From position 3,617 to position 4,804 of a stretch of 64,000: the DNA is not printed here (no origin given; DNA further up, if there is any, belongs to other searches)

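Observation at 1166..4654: Compact 5mC-damage-management locus: MUG/TDG-like glycosylase + Vsr convergent on Dcm + unassigned upstream partner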

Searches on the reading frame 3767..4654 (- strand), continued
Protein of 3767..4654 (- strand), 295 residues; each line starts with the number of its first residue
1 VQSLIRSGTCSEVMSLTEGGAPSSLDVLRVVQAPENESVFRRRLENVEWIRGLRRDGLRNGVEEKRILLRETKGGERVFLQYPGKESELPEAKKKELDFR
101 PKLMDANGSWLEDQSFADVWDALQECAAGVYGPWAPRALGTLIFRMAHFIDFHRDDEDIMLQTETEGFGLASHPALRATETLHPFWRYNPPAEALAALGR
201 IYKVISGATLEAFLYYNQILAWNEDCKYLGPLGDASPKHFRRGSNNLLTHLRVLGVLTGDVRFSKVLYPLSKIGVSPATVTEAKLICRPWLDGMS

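Call 67: search_protein_families(library=pfam, proteins=[L110:6857-7687:-, L144:6933-7799:-, L121:4024-4857:-, L118:3268-4161:-, L126:1682-2527:-, L135:6922-8730:+, L135:3919-5493:+, L144:3886-5157:-, L110:5200-5709:+], max_evalue=0.01)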
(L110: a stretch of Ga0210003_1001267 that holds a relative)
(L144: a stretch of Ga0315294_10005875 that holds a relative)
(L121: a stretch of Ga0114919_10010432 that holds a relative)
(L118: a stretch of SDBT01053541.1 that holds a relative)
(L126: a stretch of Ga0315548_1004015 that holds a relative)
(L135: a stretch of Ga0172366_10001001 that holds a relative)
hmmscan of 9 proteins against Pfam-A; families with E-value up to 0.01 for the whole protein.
L110:6857-7687:- (277 aa): 1 family
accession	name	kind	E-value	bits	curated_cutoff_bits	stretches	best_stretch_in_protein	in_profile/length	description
PF01555.25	N6_N4_Mtase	-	5e-34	118.6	26.7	1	29-243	1-219/221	DNA methylase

L144:6933-7799:- (289 aa): 1 family
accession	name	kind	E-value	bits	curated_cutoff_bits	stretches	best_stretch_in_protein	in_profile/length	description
PF01555.25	N6_N4_Mtase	-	2.6e-32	113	26.7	1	40-254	1-219/221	DNA methylase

L121:4024-4857:- (278 aa): 2 families
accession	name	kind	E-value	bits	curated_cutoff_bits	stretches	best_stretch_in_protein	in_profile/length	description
PF01555.25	N6_N4_Mtase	-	4.1e-33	115.6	26.7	1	29-243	1-219/221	DNA methylase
PF09196.16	DUF1953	-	0.003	17.8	25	1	222-253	23-53/63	Domain of unknown function (DUF1953)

L118:3268-4161:- (298 aa): 1 family
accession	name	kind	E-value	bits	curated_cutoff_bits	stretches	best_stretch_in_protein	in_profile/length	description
PF01555.25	N6_N4_Mtase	-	8.1e-34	117.9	26.7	1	49-263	1-219/221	DNA methylase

L126:1682-2527:- (282 aa): 1 family
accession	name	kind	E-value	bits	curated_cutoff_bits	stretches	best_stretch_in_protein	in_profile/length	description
PF01555.25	N6_N4_Mtase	-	4.4e-33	115.5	26.7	1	33-248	1-220/221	DNA methylase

L135:6922-8730:+ (603 aa): 2 families
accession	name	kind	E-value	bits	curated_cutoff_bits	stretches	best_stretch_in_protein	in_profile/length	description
PF01555.25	N6_N4_Mtase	-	1e-08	35.9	26.7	1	149-268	95-213/221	DNA methylase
PF01170.24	UPF0020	-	8.6e-07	29.3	22.3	1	217-262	9-54/197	RMKL-like, methyltransferase domain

L135:3919-5493:+ (525 aa): 9 families
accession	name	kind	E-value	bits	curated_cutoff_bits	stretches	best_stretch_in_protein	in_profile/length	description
PF00958.27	GMP_synt_C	-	5.2e-45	151.9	27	1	434-524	2-92/92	GMP synthase C terminal domain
PF00117.34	GATase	-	4.4e-41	141.1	22.8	1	12-202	1-189/190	Glutamine amidotransferase class-I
PF02540.23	NAD_synthase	-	8.5e-10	38.6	21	2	227-273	16-63/242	NAD synthase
PF07722.19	Peptidase_C26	-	4.2e-07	30.4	20.5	1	77-185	102-219/219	Peptidase C26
PF03054.22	tRNA_Me_trans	-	9.8e-05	22.5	20.6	1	230-265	1-35/202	tRNA methyl transferase HUP domain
PF00764.25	Arginosuc_synth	-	0.00017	22.1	27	1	231-295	1-66/162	Arginosuccinate synthase N-terminal HUP domain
PF01171.26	ATP_bind_3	-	0.0015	18.7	27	1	231-270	1-43/182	PP-loop family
PF02568.20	ThiI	-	0.0015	18.6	20.5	1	229-282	3-55/197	Thiamine biosynthesis protein (ThiI)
PF06508.19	QueC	-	0.0028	17.6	22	0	231-300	1-68/210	Queuosine biosynthesis protein QueC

L144:3886-5157:- (424 aa): 1 family
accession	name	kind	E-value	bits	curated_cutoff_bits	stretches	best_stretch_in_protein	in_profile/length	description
PF00155.27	Aminotran_1_2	-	3.5e-29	102.6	19.7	1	50-421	2-361/361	Aminotransferase class I and II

L110:5200-5709:+ (170 aa): 0 families

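Call 72: fold_search(model_id=the predicted structure, library=pdb)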
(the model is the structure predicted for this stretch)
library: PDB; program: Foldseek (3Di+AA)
matches with E <= 10: 340; with E <= 0.001: 0
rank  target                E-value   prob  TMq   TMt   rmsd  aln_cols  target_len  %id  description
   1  9n43_B                2.5e-01  0.06  0.15  0.15  20.6       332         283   11  Crystal structure of none-heme iron enzyme (TqaM) from Trichoderma atroviride bound with iron (released 2026-01-28)
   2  1vq0_A                3.3e-01  0.20  0.15  0.15  13.5       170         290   13  Crystal structure of 33 kDa chaperonin (Heat shock protein 33 homolog) (HSP33) (TM1394) from Thermotoga maritima at 2. (released 2004-12-14)
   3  9n43_A                3.6e-01  0.06  0.15  0.15  18.8       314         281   11  Crystal structure of none-heme iron enzyme (TqaM) from Trichoderma atroviride bound with iron (released 2026-01-28)
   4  9n43_C                4.7e-01  0.05  0.15  0.15  18.8       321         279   10  Crystal structure of none-heme iron enzyme (TqaM) from Trichoderma atroviride bound with iron (released 2026-01-28)
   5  9k7o_A                5.0e-01  0.06  0.10  0.10  16.3       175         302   11  Coprinopsis cinerea GH131 protein CcGH131B (released 2024-11-06)
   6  7x8b_A                6.1e-01  0.06  0.10  0.18  20.0       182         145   10  Crystal structure of ENL T1 mutant YEATS domain in complex with histone H3 acetylation at K27 (released 2023-01-18)
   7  9k7o_B                6.1e-01  0.06  0.10  0.10  17.2       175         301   11  Coprinopsis cinerea GH131 protein CcGH131B (released 2024-11-06)
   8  4hx2_D                6.5e-01  0.12  0.11  0.24  13.7       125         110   10  Crystal structure of Streptomyces caespitosus sermetstatin in complex with Bacillus licheniformis subtilisin (released 2012-12-05)
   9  4hx3_F                6.5e-01  0.04  0.08  0.16  15.3       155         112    9  Crystal structure of Streptomyces caespitosus sermetstatin in complex with S. caespitosus snapalysin (released 2012-12-05)
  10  9k7m_A                6.8e-01  0.06  0.10  0.10  17.2       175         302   11  Coprinopsis cinerea GH131 protein CcGH131B E161A in complex with cellobiose (released 2024-11-06)
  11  4hx3_B                7.5e-01  0.06  0.10  0.19  14.3       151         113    9  Crystal structure of Streptomyces caespitosus sermetstatin in complex with S. caespitosus snapalysin (released 2012-12-05)
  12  6hpy                  7.5e-01  0.02  0.09  0.13  17.8       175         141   10  Crystal structure of ENL (MLLT1) in complex with compound 12 (released 2018-11-28)
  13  9n82_c                8.0e-01  0.06  0.14  0.17  24.2       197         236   12  The ligation (AMP-Lys) complex in the NHEJ pathway (released 2025-04-23)
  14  7x8f_C                8.0e-01  0.05  0.10  0.17  20.9       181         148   10  Crystal structure of ENL T4 mutant YEATS domain in complex with histone H3 acetylation at K27 (released 2023-01-18)
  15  4hx3_J                8.4e-01  0.06  0.10  0.19  14.8       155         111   12  Crystal structure of Streptomyces caespitosus sermetstatin in complex with S. caespitosus snapalysin (released 2012-12-05)
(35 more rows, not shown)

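Call 78: find_encoding_contigs(protein=P0003, flank=3000, max_places=2)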
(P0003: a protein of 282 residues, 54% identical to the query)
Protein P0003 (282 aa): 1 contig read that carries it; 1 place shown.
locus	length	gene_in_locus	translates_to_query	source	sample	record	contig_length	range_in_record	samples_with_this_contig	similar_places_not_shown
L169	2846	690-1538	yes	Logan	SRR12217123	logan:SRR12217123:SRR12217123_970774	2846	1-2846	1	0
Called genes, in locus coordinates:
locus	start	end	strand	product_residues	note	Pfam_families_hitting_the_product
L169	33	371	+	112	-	-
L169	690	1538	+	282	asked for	-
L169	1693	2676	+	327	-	-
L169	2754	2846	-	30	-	?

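Call 87: search_protein_families(library=phrogs, proteins=[window:3767-4654:-, L001:6859-7575:+], max_evalue=0.01)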
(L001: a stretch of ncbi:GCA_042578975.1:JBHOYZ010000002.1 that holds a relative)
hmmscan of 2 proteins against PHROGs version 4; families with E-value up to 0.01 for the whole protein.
window:3767-4654:- (295 aa): 0 families

L001:6859-7575:+ (238 aa): 0 families

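Call 89: search_dna_similar(query=window:3767-4654:-, collection=plasmids, mode=protein, max_evalue=0.001, max_rows=10)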
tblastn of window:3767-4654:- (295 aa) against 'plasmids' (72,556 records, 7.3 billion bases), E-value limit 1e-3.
No match.
